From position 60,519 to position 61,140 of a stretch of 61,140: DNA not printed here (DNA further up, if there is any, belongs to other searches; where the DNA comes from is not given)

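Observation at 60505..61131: tRNA-Leu(CAG) is preceded by an exact copy of its 5' half and a four-helix-bundle (IVS/Avd-like) gene cassette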

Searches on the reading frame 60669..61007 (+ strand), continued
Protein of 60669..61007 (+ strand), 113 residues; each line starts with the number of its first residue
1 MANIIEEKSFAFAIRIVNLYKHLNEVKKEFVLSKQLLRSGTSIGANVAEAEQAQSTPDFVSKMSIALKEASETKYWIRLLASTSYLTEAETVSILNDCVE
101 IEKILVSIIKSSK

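Call 58: search_protein_families(library=pfam, proteins=[L004:4213-4557:+, L004:3478-3990:+, L001:3987-4241:+, L001:4437-5042:+, L112:3177-3467:+, L113:2560-3099:+], max_evalue=0.01)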
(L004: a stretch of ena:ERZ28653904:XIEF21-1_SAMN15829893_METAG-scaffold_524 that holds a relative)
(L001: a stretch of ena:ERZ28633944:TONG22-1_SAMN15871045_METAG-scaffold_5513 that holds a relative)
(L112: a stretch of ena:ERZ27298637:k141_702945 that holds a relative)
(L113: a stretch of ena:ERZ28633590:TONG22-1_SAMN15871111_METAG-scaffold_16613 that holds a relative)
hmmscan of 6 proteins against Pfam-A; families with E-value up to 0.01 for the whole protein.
L004:4213-4557:+ (115 aa): 1 family
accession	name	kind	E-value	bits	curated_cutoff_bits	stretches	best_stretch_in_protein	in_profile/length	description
PF05635.17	23S_rRNA_IVP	-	9e-28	97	33.8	1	3-107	2-105/106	23S rRNA-intervening sequence protein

L004:3478-3990:+ (171 aa): 1 family
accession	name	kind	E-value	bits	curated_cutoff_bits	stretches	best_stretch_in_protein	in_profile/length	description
PF14317.12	YcxB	-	9.1e-09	35.4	23.3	1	108-162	7-61/61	YcxB-like protein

L001:3987-4241:+ (85 aa): 1 family
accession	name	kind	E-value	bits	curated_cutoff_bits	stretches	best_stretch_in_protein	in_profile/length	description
PF05635.17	23S_rRNA_IVP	-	4.7e-18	65.8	33.8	1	4-75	34-105/106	23S rRNA-intervening sequence protein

L001:4437-5042:+ (202 aa): 0 families

L112:3177-3467:+ (97 aa): 0 families

L113:2560-3099:+ (180 aa): 0 families

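Call 67: find_encoding_contigs(protein=P0091, flank=2500, max_places=5)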
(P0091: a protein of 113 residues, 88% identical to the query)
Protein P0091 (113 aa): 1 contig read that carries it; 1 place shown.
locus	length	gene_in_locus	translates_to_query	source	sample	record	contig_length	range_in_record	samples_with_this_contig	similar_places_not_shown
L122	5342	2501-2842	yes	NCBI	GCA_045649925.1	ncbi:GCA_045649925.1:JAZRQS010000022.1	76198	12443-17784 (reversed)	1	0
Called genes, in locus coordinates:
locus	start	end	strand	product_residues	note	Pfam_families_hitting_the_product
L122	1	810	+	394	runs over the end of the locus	PF18082:NAT_N, PF18164:GNAT_C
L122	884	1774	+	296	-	PF02633:Creatininase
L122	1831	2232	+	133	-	PF09719:C_GCAxxG_C_C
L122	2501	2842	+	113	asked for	PF05635:23S_rRNA_IVP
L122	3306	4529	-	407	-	PF00165:HTH_AraC (weak), PF12833:HTH_18, PF00165:HTH_AraC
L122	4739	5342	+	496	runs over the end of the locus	PF13347:MFS_2, PF07690:MFS_1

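Call 68: find_encoding_contigs(protein=P0115, flank=2500, max_places=5)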
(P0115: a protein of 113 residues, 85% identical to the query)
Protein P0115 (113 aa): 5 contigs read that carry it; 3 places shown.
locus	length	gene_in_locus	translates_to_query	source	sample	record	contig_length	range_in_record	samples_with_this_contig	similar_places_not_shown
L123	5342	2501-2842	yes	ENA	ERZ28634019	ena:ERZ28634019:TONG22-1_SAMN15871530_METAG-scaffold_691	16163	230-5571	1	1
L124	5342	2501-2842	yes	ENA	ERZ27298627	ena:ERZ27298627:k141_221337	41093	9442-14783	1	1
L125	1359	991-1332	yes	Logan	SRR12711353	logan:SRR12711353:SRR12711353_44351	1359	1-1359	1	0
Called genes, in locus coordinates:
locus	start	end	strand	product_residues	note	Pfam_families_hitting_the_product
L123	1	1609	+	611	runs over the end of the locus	?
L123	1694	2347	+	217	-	PF08942:DUF1919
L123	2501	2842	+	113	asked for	PF05635:23S_rRNA_IVP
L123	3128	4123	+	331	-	PF00389:2-Hacid_dh, PF02826:2-Hacid_dh_C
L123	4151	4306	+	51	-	PF00301:Rubredoxin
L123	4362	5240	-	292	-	-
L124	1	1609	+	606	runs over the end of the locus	PF00009:GTP_EFTU, PF01926:MMR_HSR1 (faint), PF22042:EF-G_D2 (weak), PF03144:GTP_EFTU_D2, PF00679:EFG_C, PF06421:LepA_C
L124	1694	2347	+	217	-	PF08942:DUF1919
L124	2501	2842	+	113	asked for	PF05635:23S_rRNA_IVP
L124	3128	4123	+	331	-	PF00389:2-Hacid_dh, PF02826:2-Hacid_dh_C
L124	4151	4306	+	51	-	PF00301:Rubredoxin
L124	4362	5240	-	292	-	-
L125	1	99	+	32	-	?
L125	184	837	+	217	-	PF08942:DUF1919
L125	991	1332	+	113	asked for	PF05635:23S_rRNA_IVP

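Call 69: find_encoding_contigs(protein=P0042, flank=2500, max_places=5)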
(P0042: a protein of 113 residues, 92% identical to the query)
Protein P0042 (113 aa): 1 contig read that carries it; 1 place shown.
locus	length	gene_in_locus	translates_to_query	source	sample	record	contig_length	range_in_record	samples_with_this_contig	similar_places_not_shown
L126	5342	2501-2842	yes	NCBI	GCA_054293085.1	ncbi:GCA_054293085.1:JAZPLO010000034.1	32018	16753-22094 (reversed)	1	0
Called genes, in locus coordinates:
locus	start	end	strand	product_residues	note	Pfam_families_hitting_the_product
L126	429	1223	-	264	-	PF09479:Flg_new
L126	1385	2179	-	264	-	PF00106:adh_short, PF01370:Epimerase, PF08659:KR, PF13561:adh_short_C2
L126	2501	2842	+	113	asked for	PF05635:23S_rRNA_IVP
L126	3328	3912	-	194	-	-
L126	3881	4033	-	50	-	-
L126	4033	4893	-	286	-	-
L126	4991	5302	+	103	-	-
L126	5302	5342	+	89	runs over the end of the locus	-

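Call 75: find_homologous_proteins(query=L004:4213-4557:+)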
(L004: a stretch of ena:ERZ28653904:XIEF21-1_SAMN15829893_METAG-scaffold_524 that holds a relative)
Query L004:4213-4557:+ (115 aa): 8000 proteins with E <= 0.001 among 8000 candidates; the best 120 are listed.
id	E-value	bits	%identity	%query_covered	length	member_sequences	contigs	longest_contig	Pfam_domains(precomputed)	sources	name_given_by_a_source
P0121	3.3e-64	231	97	100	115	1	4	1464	PF05635.18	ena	-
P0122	4.5e-64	231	96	100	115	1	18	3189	PF05635.18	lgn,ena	-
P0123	5.1e-64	230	96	100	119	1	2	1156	PF05635.18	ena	-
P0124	5.1e-64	230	96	100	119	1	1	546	PF05635.18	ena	-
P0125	6.3e-64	230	95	100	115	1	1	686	PF05635.18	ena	-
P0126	8.1e-64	230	96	100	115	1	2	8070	PF05635.18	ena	-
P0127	9.3e-64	230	95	100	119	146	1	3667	PF05635.18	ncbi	-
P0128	1.1e-63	229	95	100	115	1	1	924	PF05635.18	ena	-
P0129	1.1e-63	229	95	100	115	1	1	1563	PF05635.18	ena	-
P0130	1.7e-63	229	95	100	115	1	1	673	PF05635.18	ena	-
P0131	2.3e-63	228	95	100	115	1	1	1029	PF05635.18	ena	-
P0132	2.3e-63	228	95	100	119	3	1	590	PF05635.18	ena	-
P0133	2.4e-63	228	92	100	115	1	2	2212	PF05635.18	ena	-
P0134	3.0e-63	228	95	100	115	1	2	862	PF05635.18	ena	-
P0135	3.0e-63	228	95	100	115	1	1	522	PF05635.18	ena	-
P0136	3.2e-63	228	93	100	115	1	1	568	PF05635.18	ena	-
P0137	3.4e-63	228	92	100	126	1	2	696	PF05635.18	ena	-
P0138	3.4e-63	228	92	100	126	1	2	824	PF05635.18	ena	-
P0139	3.5e-63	228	95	100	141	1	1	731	PF05635.18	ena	-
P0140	3.8e-63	228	93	100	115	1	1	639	PF05635.18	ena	-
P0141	4.4e-63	227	95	100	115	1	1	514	PF05635.18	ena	-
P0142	6.2e-63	227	91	100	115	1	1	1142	PF05635.18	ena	-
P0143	1.0e-62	226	96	100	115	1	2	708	PF05635.18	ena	-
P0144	1.1e-62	226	92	100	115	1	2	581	PF05635.18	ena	-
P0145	1.1e-62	226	92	100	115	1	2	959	PF05635.18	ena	-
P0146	1.4e-62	226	95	100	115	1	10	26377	PF05635.18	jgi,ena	-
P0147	1.8e-62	225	93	100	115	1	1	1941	PF05635.18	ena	-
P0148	1.9e-62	225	95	100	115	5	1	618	PF05635.18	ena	-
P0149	2.4e-62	225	93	100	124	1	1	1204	PF05635.18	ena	-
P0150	2.5e-62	225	95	100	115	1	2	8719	PF05635.18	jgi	-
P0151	2.5e-62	225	92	100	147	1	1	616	PF05635.18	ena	-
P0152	2.7e-62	225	93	100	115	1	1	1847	PF05635.18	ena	-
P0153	3.1e-62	225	93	100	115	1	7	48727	PF05635.18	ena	-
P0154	3.2e-62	225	91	100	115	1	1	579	PF05635.18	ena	-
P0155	3.3e-62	225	94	100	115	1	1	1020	PF05635.18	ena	-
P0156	3.5e-62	225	94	100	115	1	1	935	PF05635.18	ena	-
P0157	3.5e-62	225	92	100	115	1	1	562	PF05635.18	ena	-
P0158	3.9e-62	224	92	100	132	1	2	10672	PF05635.18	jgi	-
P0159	4.4e-62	224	93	100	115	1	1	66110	PF05635.18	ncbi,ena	-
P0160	5.4e-62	224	90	100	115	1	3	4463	PF05635.18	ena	-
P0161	5.5e-62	224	91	100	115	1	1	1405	PF05635.18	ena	-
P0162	5.6e-62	224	90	100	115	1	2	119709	PF05635.18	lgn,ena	-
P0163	5.9e-62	224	92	100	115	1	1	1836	PF05635.18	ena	-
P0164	6.3e-62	224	91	100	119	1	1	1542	PF05635.18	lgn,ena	-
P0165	7.2e-62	224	93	100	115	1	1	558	PF05635.18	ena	-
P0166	7.2e-62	224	94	100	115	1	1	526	PF05635.18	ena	-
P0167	7.5e-62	224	90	100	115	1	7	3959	PF05635.18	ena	-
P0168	8.7e-62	223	93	100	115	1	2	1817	PF05635.18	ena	-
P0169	9.7e-62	223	93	100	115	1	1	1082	PF05635.18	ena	-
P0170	1.0e-61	223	94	100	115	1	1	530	PF05635.18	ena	-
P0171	1.1e-61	223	92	100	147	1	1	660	PF05635.18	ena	-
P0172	1.1e-61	223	90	100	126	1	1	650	PF05635.18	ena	-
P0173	1.1e-61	223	93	100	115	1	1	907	PF05635.18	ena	-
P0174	1.2e-61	223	93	100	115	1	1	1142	PF05635.18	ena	-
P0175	1.3e-61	223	90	100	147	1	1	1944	PF05635.18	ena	-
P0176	1.3e-61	223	93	100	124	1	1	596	PF05635.18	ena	-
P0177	1.3e-61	223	93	100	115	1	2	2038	PF05635.18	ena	-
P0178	1.3e-61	223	94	100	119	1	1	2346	PF05635.18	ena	-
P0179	1.5e-61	223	93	100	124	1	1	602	PF05635.18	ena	-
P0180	2.1e-61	222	90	100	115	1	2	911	PF05635.18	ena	-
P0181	2.2e-61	222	93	100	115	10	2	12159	PF05635.18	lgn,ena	-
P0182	2.3e-61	222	92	100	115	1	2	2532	PF05635.18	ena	-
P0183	2.3e-61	222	91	100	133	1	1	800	PF05635.18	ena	-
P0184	2.6e-61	222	93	100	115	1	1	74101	PF05635.18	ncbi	-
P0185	2.8e-61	222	92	100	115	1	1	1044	PF05635.18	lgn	-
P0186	2.8e-61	222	92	100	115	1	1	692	PF05635.18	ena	-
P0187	3.0e-61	222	90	100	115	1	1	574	PF05635.18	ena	-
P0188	4.4e-61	221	92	100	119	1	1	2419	PF05635.18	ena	-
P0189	4.5e-61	221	93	100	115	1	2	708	PF05635.18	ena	-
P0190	4.7e-61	221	92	100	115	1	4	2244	PF05635.18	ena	-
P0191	4.7e-61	221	93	100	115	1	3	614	PF05635.18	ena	-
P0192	5.5e-61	221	92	100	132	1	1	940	PF05635.18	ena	-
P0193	5.7e-61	221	93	100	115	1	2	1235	PF05635.18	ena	-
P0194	6.0e-61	221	93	100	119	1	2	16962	PF05635.18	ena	-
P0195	7.0e-61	220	91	100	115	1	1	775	PF05635.18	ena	-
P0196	7.2e-61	220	94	100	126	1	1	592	PF05635.18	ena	-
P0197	8.3e-61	220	93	100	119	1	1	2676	PF05635.18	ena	-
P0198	8.8e-61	220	92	100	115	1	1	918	PF05635.18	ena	-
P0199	9.3e-61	220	91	100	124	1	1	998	PF05635.18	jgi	jgi:four helix bundle protein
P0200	1.0e-60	220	91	100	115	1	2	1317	PF05635.18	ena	-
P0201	1.9e-60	219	91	100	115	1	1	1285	PF05635.18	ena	-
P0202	2.0e-60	219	90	100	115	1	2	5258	PF05635.18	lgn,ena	-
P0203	2.3e-60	219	90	100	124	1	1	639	PF05635.18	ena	-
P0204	4.2e-60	218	90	100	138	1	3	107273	PF05635.18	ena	-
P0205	6.4e-60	217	88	100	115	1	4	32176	PF05635.18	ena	-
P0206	7.3e-60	217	88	100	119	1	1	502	PF05635.18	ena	-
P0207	1.3e-59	216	87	100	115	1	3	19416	PF05635.18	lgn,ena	-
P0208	1.4e-59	216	87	100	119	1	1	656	PF05635.18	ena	-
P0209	1.7e-59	216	87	100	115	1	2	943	PF05635.18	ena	-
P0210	2.0e-59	216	90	100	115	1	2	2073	PF05635.18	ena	-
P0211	2.0e-59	216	87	100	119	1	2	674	PF05635.18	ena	-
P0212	2.5e-59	215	88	100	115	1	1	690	PF05635.18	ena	-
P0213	4.0e-59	215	90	100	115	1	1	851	PF05635.18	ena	-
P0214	4.2e-59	215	89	100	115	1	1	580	PF05635.18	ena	-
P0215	5.2e-59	214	87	100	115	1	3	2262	PF05635.18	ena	-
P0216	5.8e-59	214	87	100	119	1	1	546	PF05635.18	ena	-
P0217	2.1e-58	212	92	95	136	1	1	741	PF05635.18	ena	-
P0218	2.1e-58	212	89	100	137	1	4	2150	PF05635.18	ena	-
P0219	4.6e-58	211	87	100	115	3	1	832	PF05635.18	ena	-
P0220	8.3e-58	211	90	100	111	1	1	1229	PF05635.18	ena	-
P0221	5.9e-56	205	83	100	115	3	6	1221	PF05635.18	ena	-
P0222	3.4e-55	202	84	98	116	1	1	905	PF05635.18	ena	-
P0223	2.9e-54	199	82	100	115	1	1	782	PF05635.18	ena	-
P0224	6.2e-53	195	81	100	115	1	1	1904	PF05635.18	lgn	-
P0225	1.1e-51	191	82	98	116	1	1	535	PF05635.18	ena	-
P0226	1.9e-51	190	79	100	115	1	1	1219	PF05635.18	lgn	-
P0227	8.9e-51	188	79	96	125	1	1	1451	PF05635.18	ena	-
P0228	1.2e-50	188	77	100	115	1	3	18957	PF05635.18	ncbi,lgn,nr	ncbi:MAG: four helix bundle protein [Eubacteriales bacterium]|nr:four helix bundle protein [Eubacter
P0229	1.2e-50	188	75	100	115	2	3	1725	PF05635.18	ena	-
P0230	1.8e-50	187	77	98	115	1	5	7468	PF05635.18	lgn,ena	-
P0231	4.5e-50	186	74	100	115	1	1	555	PF05635.18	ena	-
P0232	1.0e-49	185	74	100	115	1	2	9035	PF05635.18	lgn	-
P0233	3.9e-49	183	76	100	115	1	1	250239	PF05635.18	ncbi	-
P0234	5.3e-49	182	75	98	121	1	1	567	PF05635.18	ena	-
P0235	6.6e-49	182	76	98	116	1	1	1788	PF05635.18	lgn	-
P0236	7.7e-49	182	77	100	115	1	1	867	PF05635.18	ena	-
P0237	9.6e-49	181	75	100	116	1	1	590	PF05635.18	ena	-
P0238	1.1e-48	181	74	100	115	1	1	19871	PF05635.18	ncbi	-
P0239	1.3e-48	181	74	100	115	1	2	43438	PF05635.18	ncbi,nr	ncbi:MAG: four helix bundle protein [Clostridiales bacterium]|nr:four helix bundle protein [Clostrid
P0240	1.7e-48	181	73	98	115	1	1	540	PF05635.18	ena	-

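Call 76: find_encoding_contigs(protein=P0146, flank=2500, max_places=8)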
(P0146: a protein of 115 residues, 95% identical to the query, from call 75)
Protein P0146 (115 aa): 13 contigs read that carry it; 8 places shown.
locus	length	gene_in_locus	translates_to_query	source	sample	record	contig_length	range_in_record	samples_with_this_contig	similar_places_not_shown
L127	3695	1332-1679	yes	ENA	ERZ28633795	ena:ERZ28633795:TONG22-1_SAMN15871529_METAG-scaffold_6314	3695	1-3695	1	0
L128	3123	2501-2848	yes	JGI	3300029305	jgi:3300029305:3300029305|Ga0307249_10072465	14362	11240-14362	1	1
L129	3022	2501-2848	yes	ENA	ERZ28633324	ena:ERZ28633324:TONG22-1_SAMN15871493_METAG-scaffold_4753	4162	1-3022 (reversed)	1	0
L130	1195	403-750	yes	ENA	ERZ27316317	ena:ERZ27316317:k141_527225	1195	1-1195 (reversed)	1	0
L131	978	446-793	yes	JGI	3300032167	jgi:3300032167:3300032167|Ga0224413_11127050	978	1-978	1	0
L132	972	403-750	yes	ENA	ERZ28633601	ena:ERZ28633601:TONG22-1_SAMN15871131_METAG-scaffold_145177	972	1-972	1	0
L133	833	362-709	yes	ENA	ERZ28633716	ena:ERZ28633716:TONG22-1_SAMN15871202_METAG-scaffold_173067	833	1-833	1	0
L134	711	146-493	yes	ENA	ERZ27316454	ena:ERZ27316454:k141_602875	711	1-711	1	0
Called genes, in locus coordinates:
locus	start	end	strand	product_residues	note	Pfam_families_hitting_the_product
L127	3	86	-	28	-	?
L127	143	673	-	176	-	PF00466:Ribosomal_L10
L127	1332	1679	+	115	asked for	PF05635:23S_rRNA_IVP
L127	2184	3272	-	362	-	PF14020:DUF4236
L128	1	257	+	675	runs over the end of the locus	-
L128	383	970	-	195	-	PF02659:Mntp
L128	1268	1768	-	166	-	-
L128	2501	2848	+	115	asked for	PF05635:23S_rRNA_IVP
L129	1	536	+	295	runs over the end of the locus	PF02633:Creatininase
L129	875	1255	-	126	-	PF16320:Ribosomal_L12_N, PF00542:Ribosomal_L12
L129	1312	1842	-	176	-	PF00466:Ribosomal_L10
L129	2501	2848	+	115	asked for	PF05635:23S_rRNA_IVP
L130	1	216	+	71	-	?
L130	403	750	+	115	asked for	PF05635:23S_rRNA_IVP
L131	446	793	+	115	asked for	PF05635:23S_rRNA_IVP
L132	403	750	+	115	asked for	PF05635:23S_rRNA_IVP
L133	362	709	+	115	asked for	PF05635:23S_rRNA_IVP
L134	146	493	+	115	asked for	PF05635:23S_rRNA_IVP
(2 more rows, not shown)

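Call 77: find_encoding_contigs(protein=P0233, flank=2500, max_places=4)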
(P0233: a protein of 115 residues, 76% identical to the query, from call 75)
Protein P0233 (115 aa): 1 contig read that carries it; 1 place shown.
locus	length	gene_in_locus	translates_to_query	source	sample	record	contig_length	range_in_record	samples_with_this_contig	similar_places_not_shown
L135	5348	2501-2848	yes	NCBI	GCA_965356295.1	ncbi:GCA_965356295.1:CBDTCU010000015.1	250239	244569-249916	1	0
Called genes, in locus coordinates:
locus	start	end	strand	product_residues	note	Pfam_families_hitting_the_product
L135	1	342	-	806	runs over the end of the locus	-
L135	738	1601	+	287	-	PF01261:AP_endonuc_2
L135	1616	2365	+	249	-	PF03372:Exo_endo_phos, PF14529:Exo_endo_phos_2 (weak)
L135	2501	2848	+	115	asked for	PF05635:23S_rRNA_IVP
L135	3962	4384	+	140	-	-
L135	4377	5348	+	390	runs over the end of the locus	PF18555:MobL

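Call 78: find_encoding_contigs(protein=P0239, flank=2500, max_places=4)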
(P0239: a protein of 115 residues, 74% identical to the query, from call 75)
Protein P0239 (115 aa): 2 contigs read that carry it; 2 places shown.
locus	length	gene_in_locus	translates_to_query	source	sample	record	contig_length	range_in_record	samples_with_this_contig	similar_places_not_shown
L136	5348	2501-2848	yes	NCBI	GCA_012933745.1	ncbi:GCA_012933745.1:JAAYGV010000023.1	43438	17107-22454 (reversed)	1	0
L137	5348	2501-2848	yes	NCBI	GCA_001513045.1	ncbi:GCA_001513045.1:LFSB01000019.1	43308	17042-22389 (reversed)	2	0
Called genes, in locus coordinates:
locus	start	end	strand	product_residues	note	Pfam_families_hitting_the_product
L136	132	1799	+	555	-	PF01229:Glyco_hydro_39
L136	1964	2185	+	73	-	PF05979:DUF896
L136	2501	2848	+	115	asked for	PF05635:23S_rRNA_IVP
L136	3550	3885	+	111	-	-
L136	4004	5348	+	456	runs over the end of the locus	PF14386:DUF4417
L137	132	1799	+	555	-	PF01229:Glyco_hydro_39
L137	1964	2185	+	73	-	PF05979:DUF896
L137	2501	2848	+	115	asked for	PF05635:23S_rRNA_IVP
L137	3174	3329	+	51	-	-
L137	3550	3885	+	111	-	-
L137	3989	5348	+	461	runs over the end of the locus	PF14386:DUF4417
